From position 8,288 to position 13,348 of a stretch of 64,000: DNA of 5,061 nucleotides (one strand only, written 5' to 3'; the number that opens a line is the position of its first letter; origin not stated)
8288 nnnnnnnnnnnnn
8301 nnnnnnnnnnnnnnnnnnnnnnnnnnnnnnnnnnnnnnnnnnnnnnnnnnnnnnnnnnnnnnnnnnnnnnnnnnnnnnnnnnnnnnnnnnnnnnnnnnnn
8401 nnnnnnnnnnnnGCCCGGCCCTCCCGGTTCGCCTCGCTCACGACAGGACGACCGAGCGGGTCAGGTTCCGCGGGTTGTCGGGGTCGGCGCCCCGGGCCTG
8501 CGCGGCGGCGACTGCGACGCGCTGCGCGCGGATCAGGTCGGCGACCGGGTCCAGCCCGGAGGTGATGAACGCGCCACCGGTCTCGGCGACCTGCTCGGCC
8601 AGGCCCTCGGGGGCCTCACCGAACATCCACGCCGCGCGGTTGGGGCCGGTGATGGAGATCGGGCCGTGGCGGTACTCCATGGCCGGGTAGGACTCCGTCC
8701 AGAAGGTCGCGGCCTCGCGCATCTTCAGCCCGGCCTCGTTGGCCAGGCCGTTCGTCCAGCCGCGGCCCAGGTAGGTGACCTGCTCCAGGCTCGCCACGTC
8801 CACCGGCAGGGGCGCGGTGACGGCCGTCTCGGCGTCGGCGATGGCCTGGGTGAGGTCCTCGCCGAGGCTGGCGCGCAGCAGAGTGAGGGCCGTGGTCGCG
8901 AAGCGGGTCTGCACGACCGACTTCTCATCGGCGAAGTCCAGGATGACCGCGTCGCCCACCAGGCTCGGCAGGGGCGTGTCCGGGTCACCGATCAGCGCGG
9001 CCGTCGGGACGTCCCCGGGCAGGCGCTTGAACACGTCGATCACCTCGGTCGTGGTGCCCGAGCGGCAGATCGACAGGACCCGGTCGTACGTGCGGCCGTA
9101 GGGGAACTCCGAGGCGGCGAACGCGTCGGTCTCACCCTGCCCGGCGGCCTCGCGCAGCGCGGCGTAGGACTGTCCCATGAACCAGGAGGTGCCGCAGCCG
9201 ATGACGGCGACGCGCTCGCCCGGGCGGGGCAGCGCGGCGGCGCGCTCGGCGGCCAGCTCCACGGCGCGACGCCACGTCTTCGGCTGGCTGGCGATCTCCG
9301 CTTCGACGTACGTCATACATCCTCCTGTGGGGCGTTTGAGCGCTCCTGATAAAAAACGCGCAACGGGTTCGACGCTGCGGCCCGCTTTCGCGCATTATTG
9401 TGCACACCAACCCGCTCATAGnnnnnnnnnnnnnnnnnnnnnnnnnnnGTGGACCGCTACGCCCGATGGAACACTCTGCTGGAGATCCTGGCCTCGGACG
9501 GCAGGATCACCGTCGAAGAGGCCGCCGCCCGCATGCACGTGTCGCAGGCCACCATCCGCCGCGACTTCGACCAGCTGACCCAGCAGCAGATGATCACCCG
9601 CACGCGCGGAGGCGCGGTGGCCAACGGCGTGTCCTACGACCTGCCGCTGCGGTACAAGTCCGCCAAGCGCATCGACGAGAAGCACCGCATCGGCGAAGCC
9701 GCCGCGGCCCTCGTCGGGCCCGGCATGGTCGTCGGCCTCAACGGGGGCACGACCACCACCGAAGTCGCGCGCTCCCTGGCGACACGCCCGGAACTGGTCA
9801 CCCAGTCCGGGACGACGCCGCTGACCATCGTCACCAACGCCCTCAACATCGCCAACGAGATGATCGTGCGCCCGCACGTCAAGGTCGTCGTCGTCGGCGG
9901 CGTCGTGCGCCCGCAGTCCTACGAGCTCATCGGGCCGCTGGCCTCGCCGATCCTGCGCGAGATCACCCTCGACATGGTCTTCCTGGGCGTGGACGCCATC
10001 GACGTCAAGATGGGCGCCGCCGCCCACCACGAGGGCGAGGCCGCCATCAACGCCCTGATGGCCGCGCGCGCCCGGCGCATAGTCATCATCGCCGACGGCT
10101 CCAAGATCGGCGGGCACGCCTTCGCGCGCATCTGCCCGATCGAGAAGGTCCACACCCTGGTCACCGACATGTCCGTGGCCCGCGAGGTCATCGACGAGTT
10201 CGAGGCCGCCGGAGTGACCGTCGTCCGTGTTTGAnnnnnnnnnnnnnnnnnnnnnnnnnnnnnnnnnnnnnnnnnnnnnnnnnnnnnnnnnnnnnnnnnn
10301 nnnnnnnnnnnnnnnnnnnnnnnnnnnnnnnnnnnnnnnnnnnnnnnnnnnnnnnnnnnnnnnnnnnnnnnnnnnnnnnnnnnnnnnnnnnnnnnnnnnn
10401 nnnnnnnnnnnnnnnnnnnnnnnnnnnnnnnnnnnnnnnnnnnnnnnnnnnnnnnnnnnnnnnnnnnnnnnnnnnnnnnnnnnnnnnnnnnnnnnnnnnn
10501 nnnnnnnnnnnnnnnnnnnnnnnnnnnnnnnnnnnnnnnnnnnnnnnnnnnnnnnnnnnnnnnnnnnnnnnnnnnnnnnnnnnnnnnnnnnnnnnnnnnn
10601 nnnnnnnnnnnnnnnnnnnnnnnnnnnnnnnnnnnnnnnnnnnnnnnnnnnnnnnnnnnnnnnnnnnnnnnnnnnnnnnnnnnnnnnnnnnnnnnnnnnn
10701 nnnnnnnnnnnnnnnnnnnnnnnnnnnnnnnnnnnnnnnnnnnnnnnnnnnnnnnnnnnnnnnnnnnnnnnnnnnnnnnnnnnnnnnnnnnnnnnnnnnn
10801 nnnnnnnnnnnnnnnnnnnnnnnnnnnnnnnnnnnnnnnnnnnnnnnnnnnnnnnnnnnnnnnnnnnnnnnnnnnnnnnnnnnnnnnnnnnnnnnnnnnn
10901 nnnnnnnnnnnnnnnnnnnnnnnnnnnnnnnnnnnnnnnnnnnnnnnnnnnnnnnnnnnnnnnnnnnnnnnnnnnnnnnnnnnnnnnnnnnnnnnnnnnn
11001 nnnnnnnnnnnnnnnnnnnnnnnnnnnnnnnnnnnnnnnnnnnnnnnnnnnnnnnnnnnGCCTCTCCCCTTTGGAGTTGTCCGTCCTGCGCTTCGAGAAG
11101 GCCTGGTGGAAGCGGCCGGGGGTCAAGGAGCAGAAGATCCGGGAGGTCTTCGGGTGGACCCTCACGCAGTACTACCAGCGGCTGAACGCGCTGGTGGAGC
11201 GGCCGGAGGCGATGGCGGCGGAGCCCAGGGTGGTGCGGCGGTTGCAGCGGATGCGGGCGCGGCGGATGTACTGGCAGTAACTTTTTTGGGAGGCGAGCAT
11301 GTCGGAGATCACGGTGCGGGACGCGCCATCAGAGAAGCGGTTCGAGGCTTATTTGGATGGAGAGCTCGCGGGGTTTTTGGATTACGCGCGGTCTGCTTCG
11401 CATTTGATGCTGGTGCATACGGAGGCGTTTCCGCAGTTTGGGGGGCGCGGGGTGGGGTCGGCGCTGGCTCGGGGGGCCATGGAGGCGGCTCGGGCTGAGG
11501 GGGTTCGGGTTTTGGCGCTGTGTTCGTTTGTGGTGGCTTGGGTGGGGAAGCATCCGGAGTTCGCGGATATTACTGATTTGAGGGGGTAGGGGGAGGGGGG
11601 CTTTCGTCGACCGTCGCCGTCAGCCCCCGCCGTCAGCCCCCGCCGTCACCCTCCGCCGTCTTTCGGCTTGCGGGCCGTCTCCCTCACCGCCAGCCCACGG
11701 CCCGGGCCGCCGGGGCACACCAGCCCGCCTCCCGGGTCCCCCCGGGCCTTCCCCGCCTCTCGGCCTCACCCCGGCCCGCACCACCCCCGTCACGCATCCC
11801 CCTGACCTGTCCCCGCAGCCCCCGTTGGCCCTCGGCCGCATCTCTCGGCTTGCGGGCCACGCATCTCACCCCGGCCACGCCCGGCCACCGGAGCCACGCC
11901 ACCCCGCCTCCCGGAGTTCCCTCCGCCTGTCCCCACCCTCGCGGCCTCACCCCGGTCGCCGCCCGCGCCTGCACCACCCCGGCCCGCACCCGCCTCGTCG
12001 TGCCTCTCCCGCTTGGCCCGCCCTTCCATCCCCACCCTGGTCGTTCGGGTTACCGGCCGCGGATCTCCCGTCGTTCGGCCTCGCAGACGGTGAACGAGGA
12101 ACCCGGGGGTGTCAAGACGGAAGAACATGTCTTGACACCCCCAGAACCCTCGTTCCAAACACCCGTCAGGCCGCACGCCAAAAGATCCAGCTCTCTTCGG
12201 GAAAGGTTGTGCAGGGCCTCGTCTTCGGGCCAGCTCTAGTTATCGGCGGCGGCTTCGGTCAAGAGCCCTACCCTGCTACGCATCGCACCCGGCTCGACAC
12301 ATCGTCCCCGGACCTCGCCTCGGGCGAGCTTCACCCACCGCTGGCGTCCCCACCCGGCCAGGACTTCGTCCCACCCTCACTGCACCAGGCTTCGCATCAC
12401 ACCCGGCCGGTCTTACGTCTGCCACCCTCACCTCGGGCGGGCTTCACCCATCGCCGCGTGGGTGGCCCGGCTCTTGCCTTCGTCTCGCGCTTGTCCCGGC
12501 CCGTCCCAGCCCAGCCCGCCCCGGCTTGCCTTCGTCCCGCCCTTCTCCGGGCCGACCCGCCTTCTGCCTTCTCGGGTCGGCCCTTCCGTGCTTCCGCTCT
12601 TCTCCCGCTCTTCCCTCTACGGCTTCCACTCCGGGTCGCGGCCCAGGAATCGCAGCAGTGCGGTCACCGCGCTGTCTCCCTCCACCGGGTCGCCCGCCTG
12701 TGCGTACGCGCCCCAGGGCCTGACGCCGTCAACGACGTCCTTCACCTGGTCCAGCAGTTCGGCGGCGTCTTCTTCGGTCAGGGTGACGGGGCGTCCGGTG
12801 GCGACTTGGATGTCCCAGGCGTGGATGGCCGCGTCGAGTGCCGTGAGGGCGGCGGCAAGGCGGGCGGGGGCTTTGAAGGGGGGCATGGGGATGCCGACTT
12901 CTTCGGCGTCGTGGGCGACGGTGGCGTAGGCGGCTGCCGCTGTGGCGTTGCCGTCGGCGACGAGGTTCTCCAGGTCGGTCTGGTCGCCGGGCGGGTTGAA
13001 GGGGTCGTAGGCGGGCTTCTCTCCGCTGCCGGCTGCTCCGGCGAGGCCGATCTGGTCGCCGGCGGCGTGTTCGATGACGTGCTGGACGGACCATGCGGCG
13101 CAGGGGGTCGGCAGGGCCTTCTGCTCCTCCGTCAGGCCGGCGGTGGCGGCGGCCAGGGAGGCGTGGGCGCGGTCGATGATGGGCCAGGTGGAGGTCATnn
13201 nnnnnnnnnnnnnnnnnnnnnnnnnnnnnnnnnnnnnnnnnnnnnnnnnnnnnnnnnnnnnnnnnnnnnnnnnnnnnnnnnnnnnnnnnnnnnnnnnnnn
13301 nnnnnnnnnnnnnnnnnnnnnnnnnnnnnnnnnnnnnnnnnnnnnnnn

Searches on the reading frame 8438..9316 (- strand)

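Call 14: search_protein_families(library=pfam, proteins=[window:8438-9316:-], max_evalue=0.001)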
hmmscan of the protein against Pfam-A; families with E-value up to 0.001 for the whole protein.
window:8438-9316:- (292 aa): 1 family
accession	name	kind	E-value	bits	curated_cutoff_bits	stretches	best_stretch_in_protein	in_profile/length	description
PF01380.27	SIS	-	0.00022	21.5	25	0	179-225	7-53/131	SIS domain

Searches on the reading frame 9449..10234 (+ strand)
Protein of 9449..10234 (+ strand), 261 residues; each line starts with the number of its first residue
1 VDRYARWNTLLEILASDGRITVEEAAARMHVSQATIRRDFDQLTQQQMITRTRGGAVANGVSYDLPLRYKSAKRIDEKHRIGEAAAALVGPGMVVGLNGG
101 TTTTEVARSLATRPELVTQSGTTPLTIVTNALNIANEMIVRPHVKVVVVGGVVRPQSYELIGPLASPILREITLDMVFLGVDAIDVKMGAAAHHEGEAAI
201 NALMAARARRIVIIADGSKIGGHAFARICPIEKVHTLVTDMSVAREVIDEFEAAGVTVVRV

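Call 14: search_protein_families(library=pfam, proteins=[window:9449-10234:+], max_evalue=0.001)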
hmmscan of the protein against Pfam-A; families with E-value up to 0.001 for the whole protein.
window:9449-10234:+ (261 aa): 9 families
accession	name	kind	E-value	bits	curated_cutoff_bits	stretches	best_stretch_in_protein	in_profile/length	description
PF00455.28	DeoRC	-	7.4e-43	146.7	31.8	1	75-240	3-159/160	DeoR C terminal sensor domain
PF08220.18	HTH_DeoR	-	8.1e-16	58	21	1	6-59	1-54/57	DeoR-like helix-turn-helix domain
PF08279.18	HTH_11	-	5.1e-06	26.7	25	1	6-46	1-42/55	HTH domain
PF13404.12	HTH_AsnC-type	-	6.6e-05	23.1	27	1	10-38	8-36/42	AsnC-type helix-turn-helix domain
PF19187.6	HTH_PafC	-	0.00016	21.9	32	1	3-45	2-44/115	PafC helix-turn-helix domain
PF12802.13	MarR_2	-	0.00017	22.1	27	1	6-53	7-54/61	MarR family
PF01047.28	MarR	-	0.00024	21.3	24.6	1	10-53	8-51/59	MarR family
PF12840.13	HTH_20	-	0.00054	20.3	27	0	11-50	10-49/51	Helix-turn-helix domain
PF13412.12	HTH_24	-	0.00057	19.8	21.9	0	10-49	8-47/48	Winged helix-turn-helix DNA-binding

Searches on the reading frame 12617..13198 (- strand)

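Call 14: search_protein_families(library=pfam, proteins=[window:12617-13198:-], max_evalue=0.001)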
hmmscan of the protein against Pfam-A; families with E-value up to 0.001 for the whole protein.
window:12617-13198:- (193 aa): 2 families
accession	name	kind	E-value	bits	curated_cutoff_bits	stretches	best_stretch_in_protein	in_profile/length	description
PF11716.13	MDMPI_N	-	2e-11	45.2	24.2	1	9-131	2-140/140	Mycothiol maleylpyruvate isomerase N-terminal domain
PF04978.18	MST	-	0.0003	21.7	27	1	8-113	6-110/149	Mycothiol-S-transferase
